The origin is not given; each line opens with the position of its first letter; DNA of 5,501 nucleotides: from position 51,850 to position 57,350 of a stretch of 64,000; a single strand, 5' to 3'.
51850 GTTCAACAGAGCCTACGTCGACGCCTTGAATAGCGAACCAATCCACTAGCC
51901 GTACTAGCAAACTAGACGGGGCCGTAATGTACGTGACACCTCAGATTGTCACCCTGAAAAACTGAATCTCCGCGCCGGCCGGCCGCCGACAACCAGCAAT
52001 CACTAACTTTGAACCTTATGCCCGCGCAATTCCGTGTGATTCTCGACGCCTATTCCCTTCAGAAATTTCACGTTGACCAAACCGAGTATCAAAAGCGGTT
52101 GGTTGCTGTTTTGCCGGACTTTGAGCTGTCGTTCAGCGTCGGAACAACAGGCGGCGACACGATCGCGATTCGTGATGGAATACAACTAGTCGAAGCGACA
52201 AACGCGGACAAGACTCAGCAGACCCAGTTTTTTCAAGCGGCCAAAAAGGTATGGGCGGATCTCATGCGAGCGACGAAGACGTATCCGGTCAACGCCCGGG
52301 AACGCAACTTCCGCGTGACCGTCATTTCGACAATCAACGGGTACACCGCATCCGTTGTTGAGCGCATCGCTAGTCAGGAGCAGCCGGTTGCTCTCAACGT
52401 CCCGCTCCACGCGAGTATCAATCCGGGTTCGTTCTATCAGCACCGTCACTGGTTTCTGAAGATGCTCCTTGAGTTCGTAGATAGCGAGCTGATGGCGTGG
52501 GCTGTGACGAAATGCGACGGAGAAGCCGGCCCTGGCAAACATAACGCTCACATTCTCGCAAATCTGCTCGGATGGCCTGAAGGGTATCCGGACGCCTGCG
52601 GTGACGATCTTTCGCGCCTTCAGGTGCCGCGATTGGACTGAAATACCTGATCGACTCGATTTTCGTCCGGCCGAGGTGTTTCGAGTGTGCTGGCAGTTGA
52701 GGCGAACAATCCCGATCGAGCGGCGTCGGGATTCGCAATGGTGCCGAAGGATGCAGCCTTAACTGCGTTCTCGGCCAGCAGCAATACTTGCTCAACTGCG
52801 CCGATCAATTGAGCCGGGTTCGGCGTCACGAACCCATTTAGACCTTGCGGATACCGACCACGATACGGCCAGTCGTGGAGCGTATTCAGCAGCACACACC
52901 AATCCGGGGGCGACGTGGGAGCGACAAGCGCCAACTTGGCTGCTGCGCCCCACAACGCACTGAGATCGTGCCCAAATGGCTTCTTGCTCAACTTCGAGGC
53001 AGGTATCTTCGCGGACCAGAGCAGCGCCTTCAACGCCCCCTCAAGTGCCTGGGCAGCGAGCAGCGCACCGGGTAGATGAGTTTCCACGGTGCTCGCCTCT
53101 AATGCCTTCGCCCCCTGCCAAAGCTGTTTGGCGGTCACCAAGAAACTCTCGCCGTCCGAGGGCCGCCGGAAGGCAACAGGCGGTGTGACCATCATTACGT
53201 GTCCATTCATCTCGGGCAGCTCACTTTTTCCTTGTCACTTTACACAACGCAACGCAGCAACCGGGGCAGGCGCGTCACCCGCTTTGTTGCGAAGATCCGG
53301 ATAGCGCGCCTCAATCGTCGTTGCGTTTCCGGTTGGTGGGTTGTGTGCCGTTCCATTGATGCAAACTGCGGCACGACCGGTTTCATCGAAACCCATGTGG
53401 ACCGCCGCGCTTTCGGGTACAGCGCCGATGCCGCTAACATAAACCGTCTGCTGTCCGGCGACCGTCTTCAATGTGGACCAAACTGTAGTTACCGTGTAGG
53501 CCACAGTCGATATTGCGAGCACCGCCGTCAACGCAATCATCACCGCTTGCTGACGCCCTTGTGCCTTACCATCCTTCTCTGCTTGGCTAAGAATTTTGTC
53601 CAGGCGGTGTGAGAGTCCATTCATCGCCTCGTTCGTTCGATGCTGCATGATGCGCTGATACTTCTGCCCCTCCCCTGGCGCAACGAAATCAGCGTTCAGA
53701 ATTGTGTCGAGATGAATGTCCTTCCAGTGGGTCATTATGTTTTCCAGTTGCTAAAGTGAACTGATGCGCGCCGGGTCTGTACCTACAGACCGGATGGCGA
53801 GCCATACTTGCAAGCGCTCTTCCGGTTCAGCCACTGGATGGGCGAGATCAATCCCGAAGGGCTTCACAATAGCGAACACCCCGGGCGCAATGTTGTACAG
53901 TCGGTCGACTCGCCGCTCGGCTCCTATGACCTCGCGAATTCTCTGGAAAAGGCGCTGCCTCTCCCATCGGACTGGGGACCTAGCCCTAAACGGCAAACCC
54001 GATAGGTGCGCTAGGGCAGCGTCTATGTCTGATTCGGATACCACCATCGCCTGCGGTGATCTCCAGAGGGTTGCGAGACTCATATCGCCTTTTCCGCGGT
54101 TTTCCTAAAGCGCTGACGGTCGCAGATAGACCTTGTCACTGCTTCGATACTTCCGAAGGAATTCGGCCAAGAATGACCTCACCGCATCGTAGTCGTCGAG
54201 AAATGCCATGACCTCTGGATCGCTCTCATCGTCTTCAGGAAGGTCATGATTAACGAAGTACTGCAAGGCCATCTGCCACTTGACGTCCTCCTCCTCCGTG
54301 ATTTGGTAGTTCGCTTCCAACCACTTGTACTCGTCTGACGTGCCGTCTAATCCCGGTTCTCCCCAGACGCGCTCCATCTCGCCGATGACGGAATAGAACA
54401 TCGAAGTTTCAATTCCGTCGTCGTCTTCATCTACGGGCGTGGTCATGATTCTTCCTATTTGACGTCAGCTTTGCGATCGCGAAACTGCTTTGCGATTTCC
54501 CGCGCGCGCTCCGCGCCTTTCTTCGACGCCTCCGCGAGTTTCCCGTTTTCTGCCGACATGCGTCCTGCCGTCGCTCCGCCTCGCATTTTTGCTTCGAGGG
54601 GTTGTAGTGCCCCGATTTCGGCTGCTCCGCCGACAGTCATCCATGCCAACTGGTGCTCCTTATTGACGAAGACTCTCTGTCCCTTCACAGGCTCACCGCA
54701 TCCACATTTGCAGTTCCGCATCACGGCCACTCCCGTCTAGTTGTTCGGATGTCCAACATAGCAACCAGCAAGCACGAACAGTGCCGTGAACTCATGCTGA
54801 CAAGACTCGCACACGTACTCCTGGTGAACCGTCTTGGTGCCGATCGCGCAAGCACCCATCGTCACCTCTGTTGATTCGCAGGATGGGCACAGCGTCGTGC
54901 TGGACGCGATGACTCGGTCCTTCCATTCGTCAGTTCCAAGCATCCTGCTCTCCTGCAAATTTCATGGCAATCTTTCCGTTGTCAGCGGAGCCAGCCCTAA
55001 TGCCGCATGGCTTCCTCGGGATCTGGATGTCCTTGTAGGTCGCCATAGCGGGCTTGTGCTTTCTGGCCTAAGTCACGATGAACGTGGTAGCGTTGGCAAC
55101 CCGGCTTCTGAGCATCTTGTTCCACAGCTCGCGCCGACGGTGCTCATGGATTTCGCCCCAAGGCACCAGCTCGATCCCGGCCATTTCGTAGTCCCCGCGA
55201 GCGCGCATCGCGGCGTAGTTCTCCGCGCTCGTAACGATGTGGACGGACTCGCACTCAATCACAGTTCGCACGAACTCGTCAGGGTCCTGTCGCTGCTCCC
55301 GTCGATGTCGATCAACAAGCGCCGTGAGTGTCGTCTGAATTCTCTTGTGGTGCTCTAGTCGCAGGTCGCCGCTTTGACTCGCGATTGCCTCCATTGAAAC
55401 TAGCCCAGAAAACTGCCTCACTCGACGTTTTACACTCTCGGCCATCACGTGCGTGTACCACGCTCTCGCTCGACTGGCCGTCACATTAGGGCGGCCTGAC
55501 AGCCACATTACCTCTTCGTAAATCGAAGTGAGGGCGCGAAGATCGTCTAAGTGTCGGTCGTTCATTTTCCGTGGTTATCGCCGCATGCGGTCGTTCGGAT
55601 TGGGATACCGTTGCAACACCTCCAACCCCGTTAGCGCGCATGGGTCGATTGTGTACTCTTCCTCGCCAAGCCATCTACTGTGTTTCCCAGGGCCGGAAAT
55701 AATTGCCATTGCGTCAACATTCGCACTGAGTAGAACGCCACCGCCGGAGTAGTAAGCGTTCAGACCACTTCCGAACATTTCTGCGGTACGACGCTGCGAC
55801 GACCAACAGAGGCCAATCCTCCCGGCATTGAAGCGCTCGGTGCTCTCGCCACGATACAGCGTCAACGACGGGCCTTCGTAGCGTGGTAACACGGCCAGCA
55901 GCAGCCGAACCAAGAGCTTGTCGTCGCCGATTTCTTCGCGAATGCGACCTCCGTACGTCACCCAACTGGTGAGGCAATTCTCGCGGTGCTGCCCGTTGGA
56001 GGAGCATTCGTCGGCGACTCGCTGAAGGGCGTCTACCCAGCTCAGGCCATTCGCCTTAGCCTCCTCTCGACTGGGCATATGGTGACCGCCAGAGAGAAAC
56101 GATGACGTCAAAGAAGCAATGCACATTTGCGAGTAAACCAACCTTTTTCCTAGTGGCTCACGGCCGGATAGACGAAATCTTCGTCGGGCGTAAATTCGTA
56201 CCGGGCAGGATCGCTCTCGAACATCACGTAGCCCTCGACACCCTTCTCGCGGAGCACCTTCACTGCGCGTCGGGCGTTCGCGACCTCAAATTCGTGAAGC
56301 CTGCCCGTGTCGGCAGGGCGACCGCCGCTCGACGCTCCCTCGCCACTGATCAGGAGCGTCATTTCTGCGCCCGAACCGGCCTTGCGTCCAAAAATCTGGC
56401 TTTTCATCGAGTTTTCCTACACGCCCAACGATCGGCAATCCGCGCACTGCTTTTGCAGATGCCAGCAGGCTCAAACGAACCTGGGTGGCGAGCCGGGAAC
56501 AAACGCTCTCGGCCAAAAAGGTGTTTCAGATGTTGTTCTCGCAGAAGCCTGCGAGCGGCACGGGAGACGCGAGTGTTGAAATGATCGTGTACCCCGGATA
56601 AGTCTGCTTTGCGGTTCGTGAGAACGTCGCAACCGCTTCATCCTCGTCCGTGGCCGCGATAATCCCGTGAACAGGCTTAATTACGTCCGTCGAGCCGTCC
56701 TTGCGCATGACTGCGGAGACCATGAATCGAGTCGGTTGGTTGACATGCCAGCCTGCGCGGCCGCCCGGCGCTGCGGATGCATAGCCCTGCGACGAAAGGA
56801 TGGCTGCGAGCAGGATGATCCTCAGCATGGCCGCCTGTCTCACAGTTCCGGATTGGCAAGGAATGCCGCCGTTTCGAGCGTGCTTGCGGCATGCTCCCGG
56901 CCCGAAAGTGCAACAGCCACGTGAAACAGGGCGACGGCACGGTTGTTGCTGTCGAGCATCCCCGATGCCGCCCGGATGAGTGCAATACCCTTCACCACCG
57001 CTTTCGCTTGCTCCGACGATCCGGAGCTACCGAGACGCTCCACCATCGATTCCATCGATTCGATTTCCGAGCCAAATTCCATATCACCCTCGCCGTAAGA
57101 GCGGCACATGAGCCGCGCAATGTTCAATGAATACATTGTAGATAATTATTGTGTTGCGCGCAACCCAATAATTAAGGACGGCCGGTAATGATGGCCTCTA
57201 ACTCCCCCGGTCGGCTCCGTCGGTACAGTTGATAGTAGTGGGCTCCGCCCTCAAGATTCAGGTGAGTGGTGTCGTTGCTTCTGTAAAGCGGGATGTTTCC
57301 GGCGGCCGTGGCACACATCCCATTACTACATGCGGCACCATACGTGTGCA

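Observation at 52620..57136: Eleven tightly packed minus-strand genes of unknown function: candidate defence, anti-defence or toxin island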

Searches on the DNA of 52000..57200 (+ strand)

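Call 4: search_dna_similar(query=window:52000-57200:+, collection=plasmids, mode=near, max_rows=25)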
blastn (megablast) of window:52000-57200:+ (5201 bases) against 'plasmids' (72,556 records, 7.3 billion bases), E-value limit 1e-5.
Records with a match: 1; places in all: 1; records where one place covers at least 80% of the query: 0.
Best place of each record, by identity: >=99% 1.
By first word of the organism name: Pandoraea 1.
By predicted mobility (MOB-suite, as given by PLSDB): conjugative 1.
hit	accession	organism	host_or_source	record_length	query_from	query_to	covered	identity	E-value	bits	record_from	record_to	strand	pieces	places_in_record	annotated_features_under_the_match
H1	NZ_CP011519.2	Pandoraea oxalativorans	-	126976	1739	2097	7%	99.7%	2e-136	676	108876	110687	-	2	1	IS256 family transposase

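Call 8: search_dna_similar(query=window:52000-57200:+, collection=plasmids, mode=distant, max_rows=25)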
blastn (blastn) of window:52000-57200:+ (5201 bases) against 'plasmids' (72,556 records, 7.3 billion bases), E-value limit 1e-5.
Records with a match: 62; places in all: 71; records where one place covers at least 80% of the query: 0.
Best place of each record, by identity: 90-95% 4; 80-90% 2; 60-80% 56.
By first word of the organism name: Burkholderia 51; Ralstonia 5; Paraburkholderia 3; Cupriavidus 2; Pandoraea 1.
By predicted mobility (MOB-suite, as given by PLSDB): mobilizable 31; conjugative 21; non-mobilizable 10.
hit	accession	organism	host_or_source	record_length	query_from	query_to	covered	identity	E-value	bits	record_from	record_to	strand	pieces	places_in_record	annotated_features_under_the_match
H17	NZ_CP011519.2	Pandoraea oxalativorans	-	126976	1739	4416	12%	90.2%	5e-133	873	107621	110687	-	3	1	IS256 family transposase | hypothetical protein (x3)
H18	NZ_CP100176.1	Burkholderia glumae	cell culture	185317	2453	2758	6%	77.5%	5e-57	233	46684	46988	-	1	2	hypothetical protein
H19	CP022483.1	Ralstonia solanacearum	peanut,cell culture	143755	4145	4410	5%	75.9%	4e-45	192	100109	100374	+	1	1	hypothetical protein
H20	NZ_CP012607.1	Ralstonia insidiosa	fresh-cut produce processing plant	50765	4146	4410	5%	75.5%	7e-43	186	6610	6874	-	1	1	hypothetical protein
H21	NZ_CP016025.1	Ralstonia insidiosa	cell culture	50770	4146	4410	5%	75.5%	7e-43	186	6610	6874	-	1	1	hypothetical protein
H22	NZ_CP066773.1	Ralstonia pickettii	Homo sapiens,single cell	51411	4146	4410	5%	75.1%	8e-42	181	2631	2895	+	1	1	hypothetical protein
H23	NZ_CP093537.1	Ralstonia pseudosolanacearum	cell culture,pepper stem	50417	4144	4409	5%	74.1%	5e-38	169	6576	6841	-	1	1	hypothetical protein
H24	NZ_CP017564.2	Paraburkholderia sprentiae WSM5005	Lebeckia ambigua,root nodule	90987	4146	4419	5%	69.8%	2e-18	104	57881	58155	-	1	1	hypothetical protein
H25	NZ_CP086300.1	Burkholderia ambifaria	cell culture,agricultural soil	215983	4153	4419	5%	71.5%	1e-21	115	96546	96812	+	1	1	hypothetical protein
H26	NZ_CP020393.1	Burkholderia vietnamiensis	Environment,oryza sativa, rhizosphere ...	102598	4152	4419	5%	70.2%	7e-17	100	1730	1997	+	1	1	hypothetical protein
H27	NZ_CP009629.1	Burkholderia vietnamiensis LMG 10929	Oryza sativa, rhizosphere soil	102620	4152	4419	5%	70.2%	7e-17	100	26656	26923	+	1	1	hypothetical protein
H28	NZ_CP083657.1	Burkholderia vietnamiensis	-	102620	4152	4419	5%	70.2%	7e-17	100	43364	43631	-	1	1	hypothetical protein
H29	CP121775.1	Burkholderia gladioli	-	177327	4153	4408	5%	71.1%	4e-26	129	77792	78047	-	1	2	record has no annotation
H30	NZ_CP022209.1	Burkholderia gladioli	Environment,environmental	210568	4153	4410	5%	68.2%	9e-16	96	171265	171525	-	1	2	hypothetical protein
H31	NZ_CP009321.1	Burkholderia gladioli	Plant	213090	4153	4410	5%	68.2%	9e-16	96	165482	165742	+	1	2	hypothetical protein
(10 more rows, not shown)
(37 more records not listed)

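Call 9: get_annotated_region(hit=H17, flank=10000)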
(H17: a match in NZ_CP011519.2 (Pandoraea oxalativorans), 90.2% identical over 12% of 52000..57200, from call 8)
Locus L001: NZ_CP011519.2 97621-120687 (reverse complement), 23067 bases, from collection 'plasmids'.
description: Pandoraea oxalativorans strain DSM 23570 plasmid pPO70-2, complete sequence
organism: Pandoraea oxalativorans (NCBI taxid 573737)
taxonomy: Bacteria; Pseudomonadota; Betaproteobacteria; Burkholderiales; Burkholderiaceae; Pandoraea; Pandoraea oxalativorans
host: -; source: -; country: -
typing (MOB-suite, as given by PLSDB): conjugative; relaxase MOBF; mating-pair formation MPF_T
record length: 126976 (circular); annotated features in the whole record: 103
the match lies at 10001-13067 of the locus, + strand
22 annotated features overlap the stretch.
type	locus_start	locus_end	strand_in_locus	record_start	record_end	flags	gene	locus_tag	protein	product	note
CDS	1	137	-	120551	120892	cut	-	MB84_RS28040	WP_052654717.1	hypothetical protein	-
CDS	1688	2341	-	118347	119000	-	-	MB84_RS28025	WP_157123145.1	hypothetical protein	-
CDS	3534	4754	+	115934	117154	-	-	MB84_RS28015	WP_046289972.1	ISL3 family transposase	-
CDS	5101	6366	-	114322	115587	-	-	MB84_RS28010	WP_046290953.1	IS256 family transposase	-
CDS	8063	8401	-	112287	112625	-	-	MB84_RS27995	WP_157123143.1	hypothetical protein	-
CDS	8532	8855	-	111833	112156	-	-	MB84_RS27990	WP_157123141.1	MarR family transcriptional regulator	GO:0006355 - regulation of DNA-templated transcription [Evidence IEA]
CDS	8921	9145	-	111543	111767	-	-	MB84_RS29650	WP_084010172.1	transcriptional regulator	-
CDS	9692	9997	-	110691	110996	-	-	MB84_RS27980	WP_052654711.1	hypothetical protein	-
CDS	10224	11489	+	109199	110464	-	-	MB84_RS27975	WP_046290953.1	IS256 family transposase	-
CDS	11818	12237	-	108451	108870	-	-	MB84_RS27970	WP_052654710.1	hypothetical protein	-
CDS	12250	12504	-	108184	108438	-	-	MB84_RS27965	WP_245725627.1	hypothetical protein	-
CDS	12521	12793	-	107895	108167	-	-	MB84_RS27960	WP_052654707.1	hypothetical protein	-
CDS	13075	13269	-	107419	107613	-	-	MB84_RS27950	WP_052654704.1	YqaE/Pmp3 family membrane protein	-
CDS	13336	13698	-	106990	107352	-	-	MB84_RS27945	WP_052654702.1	type II toxin-antitoxin system PemK/MazF family toxin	-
CDS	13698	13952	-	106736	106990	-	-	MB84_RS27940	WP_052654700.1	AbrB/MazE/SpoVT family DNA-binding domain-containing protein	-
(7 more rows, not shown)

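Call 10: get_annotated_region(hit=H20, flank=8000)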
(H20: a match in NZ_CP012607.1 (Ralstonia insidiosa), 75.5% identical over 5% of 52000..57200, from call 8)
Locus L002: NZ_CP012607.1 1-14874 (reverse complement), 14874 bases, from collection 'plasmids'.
description: Ralstonia insidiosa strain FC1138 plasmid unnamed, complete sequence
organism: Ralstonia insidiosa (NCBI taxid 190721)
taxonomy: Bacteria; Pseudomonadota; Betaproteobacteria; Burkholderiales; Burkholderiaceae; Ralstonia; Ralstonia insidiosa
host: -; source: fresh-cut produce processing plant; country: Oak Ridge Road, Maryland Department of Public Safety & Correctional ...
typing (MOB-suite, as given by PLSDB): non-mobilizable; replicon rep_cluster_1705; mating-pair formation MPF_T
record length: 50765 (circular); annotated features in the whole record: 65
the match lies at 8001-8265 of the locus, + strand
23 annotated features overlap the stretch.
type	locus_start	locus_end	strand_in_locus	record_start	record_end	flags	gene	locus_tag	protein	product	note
CDS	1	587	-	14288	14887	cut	-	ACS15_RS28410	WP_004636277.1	toxin co-regulated pilus biosynthesis Q family protein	-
CDS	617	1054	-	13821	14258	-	-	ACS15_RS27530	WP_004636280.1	lytic transglycosylase domain-containing protein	-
CDS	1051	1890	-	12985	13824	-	-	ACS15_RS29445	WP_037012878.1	hypothetical protein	-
CDS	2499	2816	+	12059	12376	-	-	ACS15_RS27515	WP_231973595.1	hypothetical protein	-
CDS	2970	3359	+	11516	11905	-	-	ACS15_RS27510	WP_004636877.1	hypothetical protein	-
CDS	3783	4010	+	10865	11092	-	-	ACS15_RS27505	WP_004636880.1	hypothetical protein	-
CDS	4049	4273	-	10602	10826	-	-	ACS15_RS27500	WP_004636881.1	hypothetical protein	-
CDS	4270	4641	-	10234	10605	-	-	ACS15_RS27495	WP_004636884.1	type II toxin-antitoxin system PemK/MazF family toxin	-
CDS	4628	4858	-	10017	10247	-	-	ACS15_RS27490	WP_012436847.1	hypothetical protein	-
CDS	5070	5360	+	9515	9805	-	-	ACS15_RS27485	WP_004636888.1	hypothetical protein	-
CDS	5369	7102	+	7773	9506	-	-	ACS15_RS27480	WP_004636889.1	phage integrase family protein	-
CDS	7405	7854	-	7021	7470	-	-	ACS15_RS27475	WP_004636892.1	hypothetical protein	-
CDS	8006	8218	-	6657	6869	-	-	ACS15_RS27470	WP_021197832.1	hypothetical protein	-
CDS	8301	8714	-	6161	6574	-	-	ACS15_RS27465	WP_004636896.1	hypothetical protein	-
CDS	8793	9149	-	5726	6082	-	-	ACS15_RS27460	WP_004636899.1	hypothetical protein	-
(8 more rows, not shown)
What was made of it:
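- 56150..56407 (-): g9: 85-aa protein, widespread on Burkholderia, Ralstonia and Pandoraea plasmids. Function unknown. In Ralstonia insidiosa it lies in a string of small genes downstream of parA-parG (call 10).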

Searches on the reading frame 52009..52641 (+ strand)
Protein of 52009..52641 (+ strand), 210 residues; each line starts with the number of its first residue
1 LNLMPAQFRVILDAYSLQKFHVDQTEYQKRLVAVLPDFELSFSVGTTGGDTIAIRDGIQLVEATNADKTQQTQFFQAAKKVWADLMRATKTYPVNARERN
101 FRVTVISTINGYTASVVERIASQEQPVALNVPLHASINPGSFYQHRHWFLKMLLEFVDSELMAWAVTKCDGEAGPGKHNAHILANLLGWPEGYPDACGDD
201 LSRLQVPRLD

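Call 11: search_protein_families(library=ncbifam, max_evalue=0.01, proteins=[window:52009-52641:+])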
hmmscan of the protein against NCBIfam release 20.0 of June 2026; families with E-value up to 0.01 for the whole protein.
window:52009-52641:+ (210 aa): 0 families

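Call 12: search_protein_families(library=pfam, max_evalue=0.01, proteins=[window:52009-52641:+])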
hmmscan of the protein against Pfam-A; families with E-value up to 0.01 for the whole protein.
window:52009-52641:+ (210 aa): 0 families
